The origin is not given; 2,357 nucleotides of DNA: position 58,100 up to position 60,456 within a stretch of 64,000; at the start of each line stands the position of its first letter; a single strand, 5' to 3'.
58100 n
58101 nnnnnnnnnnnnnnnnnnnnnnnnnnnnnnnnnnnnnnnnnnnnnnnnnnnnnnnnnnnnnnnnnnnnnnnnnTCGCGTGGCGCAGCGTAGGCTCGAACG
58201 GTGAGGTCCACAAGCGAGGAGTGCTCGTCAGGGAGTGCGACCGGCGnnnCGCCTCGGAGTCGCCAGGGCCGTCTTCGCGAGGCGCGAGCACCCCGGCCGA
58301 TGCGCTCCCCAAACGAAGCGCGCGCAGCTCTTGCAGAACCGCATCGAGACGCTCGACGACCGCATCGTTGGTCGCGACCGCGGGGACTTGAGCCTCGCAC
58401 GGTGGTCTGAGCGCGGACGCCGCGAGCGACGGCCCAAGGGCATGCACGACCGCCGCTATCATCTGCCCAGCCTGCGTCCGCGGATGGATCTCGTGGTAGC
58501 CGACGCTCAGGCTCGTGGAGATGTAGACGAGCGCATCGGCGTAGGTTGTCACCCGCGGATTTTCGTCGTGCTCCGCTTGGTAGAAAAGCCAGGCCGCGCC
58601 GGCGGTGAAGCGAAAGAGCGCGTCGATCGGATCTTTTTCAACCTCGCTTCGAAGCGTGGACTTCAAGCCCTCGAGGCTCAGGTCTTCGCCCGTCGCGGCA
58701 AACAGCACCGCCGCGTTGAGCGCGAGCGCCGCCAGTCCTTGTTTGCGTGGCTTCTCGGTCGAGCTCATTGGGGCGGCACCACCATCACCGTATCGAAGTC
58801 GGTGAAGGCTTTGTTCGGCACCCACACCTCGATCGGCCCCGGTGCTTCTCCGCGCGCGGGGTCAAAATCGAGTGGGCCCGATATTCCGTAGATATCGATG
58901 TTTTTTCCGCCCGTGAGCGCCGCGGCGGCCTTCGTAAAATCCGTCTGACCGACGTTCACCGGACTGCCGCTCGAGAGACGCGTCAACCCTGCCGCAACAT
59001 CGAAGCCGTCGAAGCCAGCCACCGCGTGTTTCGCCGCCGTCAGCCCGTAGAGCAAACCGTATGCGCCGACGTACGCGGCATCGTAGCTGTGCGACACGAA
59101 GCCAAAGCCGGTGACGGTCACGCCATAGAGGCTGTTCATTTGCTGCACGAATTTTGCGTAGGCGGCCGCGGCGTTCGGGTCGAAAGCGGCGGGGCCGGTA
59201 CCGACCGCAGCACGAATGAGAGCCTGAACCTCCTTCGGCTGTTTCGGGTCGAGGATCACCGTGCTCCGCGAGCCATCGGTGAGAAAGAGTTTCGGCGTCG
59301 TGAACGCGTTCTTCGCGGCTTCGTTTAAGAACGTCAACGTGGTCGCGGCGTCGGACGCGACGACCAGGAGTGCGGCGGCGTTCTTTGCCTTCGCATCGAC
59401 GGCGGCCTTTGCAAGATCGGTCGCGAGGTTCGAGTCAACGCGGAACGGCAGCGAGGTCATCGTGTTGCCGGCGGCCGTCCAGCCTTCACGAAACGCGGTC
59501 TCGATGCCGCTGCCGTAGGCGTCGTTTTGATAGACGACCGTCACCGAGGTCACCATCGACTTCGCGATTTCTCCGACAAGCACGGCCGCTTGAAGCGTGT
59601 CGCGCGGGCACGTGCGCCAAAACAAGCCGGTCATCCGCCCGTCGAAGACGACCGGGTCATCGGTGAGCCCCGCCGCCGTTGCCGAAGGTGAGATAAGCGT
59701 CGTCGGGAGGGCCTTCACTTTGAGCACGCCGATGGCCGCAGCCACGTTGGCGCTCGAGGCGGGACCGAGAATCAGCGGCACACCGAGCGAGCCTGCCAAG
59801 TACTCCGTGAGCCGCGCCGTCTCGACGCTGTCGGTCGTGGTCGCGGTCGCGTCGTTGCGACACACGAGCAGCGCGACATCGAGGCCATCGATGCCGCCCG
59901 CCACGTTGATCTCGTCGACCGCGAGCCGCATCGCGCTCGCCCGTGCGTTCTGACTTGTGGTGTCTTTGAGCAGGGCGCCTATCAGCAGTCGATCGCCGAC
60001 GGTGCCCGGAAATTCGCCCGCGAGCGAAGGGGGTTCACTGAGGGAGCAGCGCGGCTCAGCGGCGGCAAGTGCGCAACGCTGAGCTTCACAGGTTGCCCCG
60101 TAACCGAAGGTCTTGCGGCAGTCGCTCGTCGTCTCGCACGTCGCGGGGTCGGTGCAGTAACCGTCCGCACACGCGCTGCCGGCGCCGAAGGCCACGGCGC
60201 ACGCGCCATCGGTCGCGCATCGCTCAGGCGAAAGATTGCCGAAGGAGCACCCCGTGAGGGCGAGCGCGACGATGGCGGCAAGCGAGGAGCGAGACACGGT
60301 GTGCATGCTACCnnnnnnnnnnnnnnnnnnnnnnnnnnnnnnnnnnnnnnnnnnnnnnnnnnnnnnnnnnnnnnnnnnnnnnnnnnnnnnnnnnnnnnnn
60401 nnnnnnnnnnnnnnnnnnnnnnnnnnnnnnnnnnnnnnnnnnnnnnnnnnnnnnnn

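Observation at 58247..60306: Translationally coupled periplasmic binding protein plus minimal pore-loop protein with a non-canonical filter (SVGYHE): a split ligand-gated-channel-like pair?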

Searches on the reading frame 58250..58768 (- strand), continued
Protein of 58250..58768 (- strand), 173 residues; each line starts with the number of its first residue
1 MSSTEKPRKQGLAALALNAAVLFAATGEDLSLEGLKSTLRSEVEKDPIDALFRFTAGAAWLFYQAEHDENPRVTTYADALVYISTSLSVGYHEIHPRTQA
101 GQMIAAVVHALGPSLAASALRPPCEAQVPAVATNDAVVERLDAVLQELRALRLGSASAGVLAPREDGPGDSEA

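Call 78: find_encoding_contigs(protein=P0015, flank=6000, max_places=1)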
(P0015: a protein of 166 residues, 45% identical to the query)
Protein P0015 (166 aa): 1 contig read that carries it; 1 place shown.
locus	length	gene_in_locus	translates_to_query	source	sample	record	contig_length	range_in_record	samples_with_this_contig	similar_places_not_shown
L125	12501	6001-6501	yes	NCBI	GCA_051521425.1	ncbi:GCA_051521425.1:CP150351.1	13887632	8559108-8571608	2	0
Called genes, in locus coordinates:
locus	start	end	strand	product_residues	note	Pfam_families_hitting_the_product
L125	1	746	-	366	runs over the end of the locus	PF08308:PEGA (weak)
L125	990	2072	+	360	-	PF04542:Sigma70_r2, PF04545:Sigma70_r4, PF08281:Sigma70_r4_2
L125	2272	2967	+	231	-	-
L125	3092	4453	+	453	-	PF08757:CotH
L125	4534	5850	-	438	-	PF18943:DUF5690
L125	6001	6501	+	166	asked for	-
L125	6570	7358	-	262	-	PF01135:PCMT, PF01209:Ubie_methyltran, PF13489:Methyltransf_23, PF07021:MetW, PF13847:Methyltransf_31, PF08241:Methyltransf_11, PF08242:Methyltransf_12, PF13649:Methyltransf_25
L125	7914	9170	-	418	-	-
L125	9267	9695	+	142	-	PF04972:BON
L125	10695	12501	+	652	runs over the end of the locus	PF00501:AMP-binding, PF13193:AMP-binding_C (weak), PF00550:PP-binding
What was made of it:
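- About 28% of informative loci, including the cultured Sorangium genome (call 78), have the pore with no SPFH neighbour.
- Tried and rejected: The cultured Sorangium homolog has no flotillin neighbour, so it is not a ready model for the linked form (call 78).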

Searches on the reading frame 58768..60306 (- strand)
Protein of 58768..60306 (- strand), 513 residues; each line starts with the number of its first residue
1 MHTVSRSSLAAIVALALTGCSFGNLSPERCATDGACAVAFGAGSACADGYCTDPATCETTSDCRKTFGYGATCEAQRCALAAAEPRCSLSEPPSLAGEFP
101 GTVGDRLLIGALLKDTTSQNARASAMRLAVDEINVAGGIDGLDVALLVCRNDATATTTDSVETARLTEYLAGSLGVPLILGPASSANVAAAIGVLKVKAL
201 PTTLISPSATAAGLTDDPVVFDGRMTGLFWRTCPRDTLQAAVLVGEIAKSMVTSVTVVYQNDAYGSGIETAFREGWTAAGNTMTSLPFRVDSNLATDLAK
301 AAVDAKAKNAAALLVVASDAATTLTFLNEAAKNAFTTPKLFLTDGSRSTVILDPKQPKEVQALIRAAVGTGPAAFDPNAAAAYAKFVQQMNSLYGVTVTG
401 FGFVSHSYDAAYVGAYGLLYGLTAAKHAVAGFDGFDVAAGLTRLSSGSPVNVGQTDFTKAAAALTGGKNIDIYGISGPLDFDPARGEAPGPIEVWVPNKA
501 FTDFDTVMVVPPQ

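Call 4: search_protein_families(library=pfam, proteins=[window:58768-60306:-], max_evalue=1)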
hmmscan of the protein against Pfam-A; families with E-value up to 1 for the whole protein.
window:58768-60306:- (513 aa): 2 families
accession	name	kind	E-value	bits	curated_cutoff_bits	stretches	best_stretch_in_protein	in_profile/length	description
PF01094.35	ANF_receptor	-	2.4e-15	56.9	25.4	1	122-484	2-337/353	Receptor family ligand binding region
PF13458.12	Peripla_BP_6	-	4.3e-14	53.4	31.7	1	122-445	21-312/343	Periplasmic binding protein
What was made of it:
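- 58765..60306 (-): Lipoprotein type I periplasmic binding protein (513 aa) of the LIVBP/ANF-receptor fold. It is an orphan, with no ABC permease or ATPase genes nearby. ANF_receptor 2.4e-15 and Peripla_BP_6 4.3e-14 (call 4).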

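Call 20: search_protein_families(library=ncbifam, proteins=[window:58768-60306:-], max_evalue=0.01)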
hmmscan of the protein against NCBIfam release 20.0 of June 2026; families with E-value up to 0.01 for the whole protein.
window:58768-60306:- (513 aa): 0 families

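Call 36: find_homologous_proteins(query=window:58768-60306:-, max_evalue=1e-10)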
Query window:58768-60306:- (513 aa): 111 proteins with E <= 1e-10 among 8000 candidates.
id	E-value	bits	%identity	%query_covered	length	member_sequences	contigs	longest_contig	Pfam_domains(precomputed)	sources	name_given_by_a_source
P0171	0.0e+0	1115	100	100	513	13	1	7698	PF01094.35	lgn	-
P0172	7.9e-256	868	77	100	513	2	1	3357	PF01094.35,PF13458.13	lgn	-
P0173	1.3e-233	794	73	99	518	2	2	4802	PF01094.35,PF13458.13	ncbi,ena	-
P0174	1.5e-217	741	69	96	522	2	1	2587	PF01094.35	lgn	-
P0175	1.6e-203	695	66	98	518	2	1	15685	PF01094.35,PF13458.13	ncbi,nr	ncbi:MAG: ABC transporter substrate-binding protein [Deltaproteobacteria bacterium]|nr:ABC transport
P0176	2.0e-202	692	65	98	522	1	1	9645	PF01094.35,PF13458.13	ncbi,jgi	jgi:ABC-type branched-subunit amino acid transport system substrate-binding protein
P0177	2.8e-180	619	58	98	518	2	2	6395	PF01094.35,PF13458.13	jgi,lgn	-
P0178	2.0e-155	537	55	92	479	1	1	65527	PF01094.35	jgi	jgi:branched-chain amino acid transport system substrate-binding protein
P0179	3.3e-125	437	47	96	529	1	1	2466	PF01094.35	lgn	-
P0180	5.3e-119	417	44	97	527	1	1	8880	PF01094.35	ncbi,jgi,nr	ncbi:MAG: ABC transporter substrate-binding protein [Deltaproteobacteria bacterium]|jgi:branched-cha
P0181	1.5e-114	402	45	94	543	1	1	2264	PF01094.35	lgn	-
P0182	6.0e-113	397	43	96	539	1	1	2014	PF01094.35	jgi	jgi:branched-chain amino acid transport system substrate-binding protein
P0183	8.7e-112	393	45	92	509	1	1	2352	PF01094.35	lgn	-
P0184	1.1e-111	392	43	95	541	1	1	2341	PF01094.35,PF13458.13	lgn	-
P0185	6.6e-109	383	44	96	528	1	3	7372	PF01094.35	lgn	-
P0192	6.6e-89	317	38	100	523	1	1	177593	PF01094.35,PF13458.13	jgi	jgi:branched-chain amino acid transport system substrate-binding protein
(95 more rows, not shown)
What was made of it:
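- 58765..60306 (-): 111 homologs, mostly from Polyangia (call 36).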

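Call 37: search_solved_structures(query=window:58768-60306:-, max_evalue=0.001)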
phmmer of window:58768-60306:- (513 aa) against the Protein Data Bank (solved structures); distinct sequences matched with E-value up to 0.001: 3.
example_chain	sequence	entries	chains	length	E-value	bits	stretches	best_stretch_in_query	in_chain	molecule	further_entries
4gnr_A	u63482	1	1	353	1.6e-11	47.2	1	121-281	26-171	ABC transporter substrate-binding protein-branched chain amino acid transport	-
4mlc_A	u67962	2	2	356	1.7e-06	30.6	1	108-293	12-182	Extracellular ligand-binding receptor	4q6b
3lop_A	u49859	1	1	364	0.00044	22.6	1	122-287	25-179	Substrate binding periplasmic protein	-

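Call 38: find_encoding_contigs(protein=P0178, flank=7000, max_places=1)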
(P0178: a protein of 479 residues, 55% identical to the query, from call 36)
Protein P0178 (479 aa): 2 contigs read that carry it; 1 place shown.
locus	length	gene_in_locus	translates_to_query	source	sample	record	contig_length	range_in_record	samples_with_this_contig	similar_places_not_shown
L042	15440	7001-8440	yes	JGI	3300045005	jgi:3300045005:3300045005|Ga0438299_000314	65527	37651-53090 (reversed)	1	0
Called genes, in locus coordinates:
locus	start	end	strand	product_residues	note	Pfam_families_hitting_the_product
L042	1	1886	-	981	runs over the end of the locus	PF00326:Peptidase_S9 (weak), PF00756:Esterase (faint)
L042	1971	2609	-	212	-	PF04279:IspA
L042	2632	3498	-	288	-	PF13964:Beta-prop_Calicin (faint), PF25210:Kelch_FKB95 (faint), PF24681:Kelch_KLHDC2_KLHL20_DRC7, PF24981:Beta-prop_ATRN-LZTR1 (faint), PF01344:Kelch_1 (weak), PF07646:Kelch_2 (weak)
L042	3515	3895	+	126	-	-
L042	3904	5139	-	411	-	-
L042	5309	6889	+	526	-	PF01645:Glu_synthase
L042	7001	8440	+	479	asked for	PF01094:ANF_receptor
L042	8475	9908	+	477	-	PF02445:NadA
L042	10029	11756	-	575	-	PF01364:Peptidase_C25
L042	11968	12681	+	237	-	-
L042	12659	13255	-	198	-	PF00702:Hydrolase, PF13419:HAD_2 (weak)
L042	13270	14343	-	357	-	PF01926:MMR_HSR1 (weak), PF06071:YchF-GTPase_C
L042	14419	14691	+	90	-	-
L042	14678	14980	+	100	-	PF02452:PemK_toxin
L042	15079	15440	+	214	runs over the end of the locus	PF04542:Sigma70_r2, PF22029:PhyR_sigma2, PF08281:Sigma70_r4_2, PF04545:Sigma70_r4 (weak)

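Call 39: find_encoding_contigs(protein=P0180, flank=7000, max_places=1)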
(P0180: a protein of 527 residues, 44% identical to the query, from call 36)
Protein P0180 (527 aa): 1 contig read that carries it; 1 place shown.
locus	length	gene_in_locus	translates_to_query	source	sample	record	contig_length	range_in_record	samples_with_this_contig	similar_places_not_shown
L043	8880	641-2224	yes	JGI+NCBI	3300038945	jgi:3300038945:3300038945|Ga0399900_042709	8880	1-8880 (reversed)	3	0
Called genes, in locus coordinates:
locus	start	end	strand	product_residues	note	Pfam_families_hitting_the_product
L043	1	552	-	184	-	?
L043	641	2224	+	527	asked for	PF01094:ANF_receptor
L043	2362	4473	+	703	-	PF01839:FG-GAP (faint), PF13517:FG-GAP_3 (faint)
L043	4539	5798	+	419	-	-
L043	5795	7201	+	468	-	PF07396:Porin_O_P (weak)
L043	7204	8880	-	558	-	PF00069:Pkinase, PF07714:PK_Tyr_Ser-Thr, PF03109:ABC1 (weak)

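Call 40: find_encoding_contigs(protein=P0192, flank=7000, max_places=1)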
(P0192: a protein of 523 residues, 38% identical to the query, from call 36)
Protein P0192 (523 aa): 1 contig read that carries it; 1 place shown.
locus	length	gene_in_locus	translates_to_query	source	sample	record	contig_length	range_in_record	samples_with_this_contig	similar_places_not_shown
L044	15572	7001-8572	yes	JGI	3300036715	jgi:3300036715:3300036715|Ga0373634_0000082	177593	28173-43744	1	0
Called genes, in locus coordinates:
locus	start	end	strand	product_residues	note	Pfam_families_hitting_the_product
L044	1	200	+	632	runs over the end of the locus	PF13519:VWA_2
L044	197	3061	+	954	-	PF00092:VWA (weak), PF07090:GATase1_like (faint), PF05762:VWA_CoxE (weak), PF00092:VWA, PF13519:VWA_2, PF13768:VWA_3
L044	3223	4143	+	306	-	PF02574:S-methyl_trans (faint)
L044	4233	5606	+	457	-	PF04107:GCS2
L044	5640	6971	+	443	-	PF01595:CNNM, PF00571:CBS (weak), PF03471:CorC_HlyC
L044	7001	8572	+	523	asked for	PF13458:Peripla_BP_6, PF01094:ANF_receptor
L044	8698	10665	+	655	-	PF00069:Pkinase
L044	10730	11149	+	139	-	PF25056:DUF7793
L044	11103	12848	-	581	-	PF14417:MEDS, PF00512:HisKA, PF02518:HATPase_c, PF00072:Response_reg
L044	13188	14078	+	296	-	-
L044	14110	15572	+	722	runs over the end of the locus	PF00672:HAMP, PF18947:HAMP_2 (weak), PF00015:MCPsignal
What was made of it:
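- More distant PBP homologs (44% and 38% identity) lie in unrelated contexts (calls 39, 40).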

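Call 47: search_protein_families(library=padloc, proteins=[window:58768-60306:-], max_evalue=0.01)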
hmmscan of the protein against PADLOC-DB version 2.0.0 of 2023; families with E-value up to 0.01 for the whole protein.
window:58768-60306:- (513 aa): 0 families

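Call 72: predict_structure(alignment_id=A3)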
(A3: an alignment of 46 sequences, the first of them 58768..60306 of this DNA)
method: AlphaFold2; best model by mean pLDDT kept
length: 513 residues; sequences in the alignment: 46
mean_pLDDT: 92.2   pTM: 0.89
mean pLDDT of the five models: 92.2, 92.2, 91.4, 90.8, 90.8
residues with pLDDT >= 90: 433; 70-90: 52; 50-70: 24; < 50: 4
segments of 3 or more residues with pLDDT < 50: 1-3
pLDDT, mean of each block of 10 residues (from residue 1): 52 60 64 92 94 95 93 96 96 96 95 94 97 96 97 91 98 97 93 97 96 89 93 94 97 97 93 97 96 94 96 95 96 89 93 95 96 89 94 91 94 97 89 95 95 93 94 94 92 96 93 87
secondary structure, 60 per line:
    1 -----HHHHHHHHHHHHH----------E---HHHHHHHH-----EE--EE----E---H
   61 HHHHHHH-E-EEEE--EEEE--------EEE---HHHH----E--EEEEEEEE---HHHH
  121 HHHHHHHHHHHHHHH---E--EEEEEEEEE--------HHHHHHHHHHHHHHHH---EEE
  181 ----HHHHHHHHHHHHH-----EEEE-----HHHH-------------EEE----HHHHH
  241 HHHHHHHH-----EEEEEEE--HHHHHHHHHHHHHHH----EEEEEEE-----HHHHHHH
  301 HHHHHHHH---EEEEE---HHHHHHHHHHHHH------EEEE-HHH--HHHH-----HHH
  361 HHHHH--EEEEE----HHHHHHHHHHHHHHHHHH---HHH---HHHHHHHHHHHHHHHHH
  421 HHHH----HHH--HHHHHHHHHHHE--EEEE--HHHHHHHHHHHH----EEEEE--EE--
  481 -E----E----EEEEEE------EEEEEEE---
elements in order: H6-18 H33-40 H60-67 E71-74 E77-80 E89-91 H95-98 E106-113 H117-135 E142-150 H159-174 E178-180 H185-197 E203-206 H212-215 E229-231 H236-248 E254-260 H263-277 E282-288 H294-308 E312-316 H320-332 E339-342 H349-352 H358-365 E368-372 H377-394 H404-424 H434-444 E448-451 H454-465 E470-474 E492-497 E504-510
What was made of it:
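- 58765..60306 (-): AF2 pLDDT 92.2 (call 72).
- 60046..60219 (-): Cys-rich N-terminal region of the PBP (aa 30-87). It holds two C-x5-C-x9-C-x4-C repeats (aa 30-78) after lipobox Cys20, plus conserved Cys87. This region is modelled with pLDDT above 90 (call 72).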

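Call 74: fold_search(model_id=the predicted structure, library=pdb)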
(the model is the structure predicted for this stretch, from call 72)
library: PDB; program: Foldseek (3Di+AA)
matches with E <= 10: 1849; with E <= 0.001: 1005
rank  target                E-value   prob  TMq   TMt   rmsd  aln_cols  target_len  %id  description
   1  4gnr                  3.5e-21  1.00  0.59  0.85   3.3       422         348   21  1.0 Angstrom resolution crystal structure of the branched-chain amino acid transporter substrate binding protein LivJ fr (released 2012-09-05)
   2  3td9                  1.0e-20  1.00  0.59  0.84   3.5       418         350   18  Crystal structure of a Leucine binding protein LivK (TM1135) from Thermotoga maritima MSB8 at 1.90 A resolution (released 2011-09-07)
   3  4mlc                  2.5e-20  1.00  0.56  0.83   4.1       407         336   19  ABC Transporter Substrate-Binding Protein fromDesulfitobacterium hafniense (released 2013-09-18)
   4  4q6b                  9.0e-20  1.00  0.57  0.85   4.0       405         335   20  Crystal Structure of ABC Transporter Substrate-Binding Protein fromDesulfitobacterium hafniense complex with Leu (released 2014-07-02)
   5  1ewk_B                2.0e-19  1.00  0.53  0.59   7.3       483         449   16  CRYSTAL STRUCTURE OF METABOTROPIC GLUTAMATE RECEPTOR SUBTYPE 1 COMPLEXED WITH GLUTAMATE (released 2000-12-18)
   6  1ewk_A                2.5e-19  1.00  0.56  0.64   6.2       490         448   16  CRYSTAL STRUCTURE OF METABOTROPIC GLUTAMATE RECEPTOR SUBTYPE 1 COMPLEXED WITH GLUTAMATE (released 2000-12-18)
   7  9mba_D                2.8e-19  1.00  0.55  0.38   7.8       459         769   17  Cryo-EM structure of complex of transducer-bound GPCR (released 2025-10-01)
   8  3lmk_A                5.0e-19  1.00  0.57  0.66   7.5       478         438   16  Ligand Binding Domain of Metabotropoc glutamate receptor mGluR5 complexed with glutamate (released 2010-02-16)
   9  3hut                  6.0e-19  1.00  0.51  0.71   5.6       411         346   17  Crystal structure of a putative branched-chain amino acid ABC transporter from Rhodospirillum rubrum (released 2009-06-30)
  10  5cni_A                1.1e-18  1.00  0.56  0.65   7.7       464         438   15  mGlu2 with Glutamate (released 2015-09-09)
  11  8tao_B                1.2e-18  1.00  0.58  0.39   7.4       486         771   16  Quis and CDPPB bound active mGlu5 (released 2023-10-11)
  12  3ks9_B                1.2e-18  1.00  0.52  0.59   7.5       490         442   16  Metabotropic glutamate receptor mGluR1 complexed with LY341495 antagonist (released 2009-12-08)
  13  4xas_B                1.5e-18  1.00  0.58  0.67   5.9       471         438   15  mGluR2 ECD ligand complex (released 2015-02-04)
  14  3sm9                  2.2e-18  1.00  0.51  0.59   8.3       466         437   14  Crystal Structure of Metabotropic glutamate receptor 3 precursor in presence of LY341495 antagonist (released 2011-07-27)
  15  5cnm                  2.2e-18  1.00  0.50  0.57   9.2       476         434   14  mGluR3 complexed with glutamate analog (released 2015-09-09)
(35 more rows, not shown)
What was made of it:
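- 58765..60306 (-): Foldseek best hits are LivJ 4gnr and LivK 3td9 (TM 0.85), then mGluR ligand-binding domains (call 74).
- On iGluR/GluR0-like ligand-gated channel: The PBP is type I: ANF_receptor and Peripla_BP_6 (call 4), with LivJ/LivK and mGluR ligand-binding domains as best folds (call 74).
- On ABC-importer substrate-binding protein (LivJ/LivK type): Calls 4, 37, 72, 74.
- Closest known: GluR0 / ionotropic glutamate receptors. Different: Here the PBP is type I (calls 4, 74) and is a separate lipoprotein.
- Checked: The best PDB folds are LivJ/LivK (TM 0.85), followed by mGluR ligand-binding domains (calls 72, 74).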
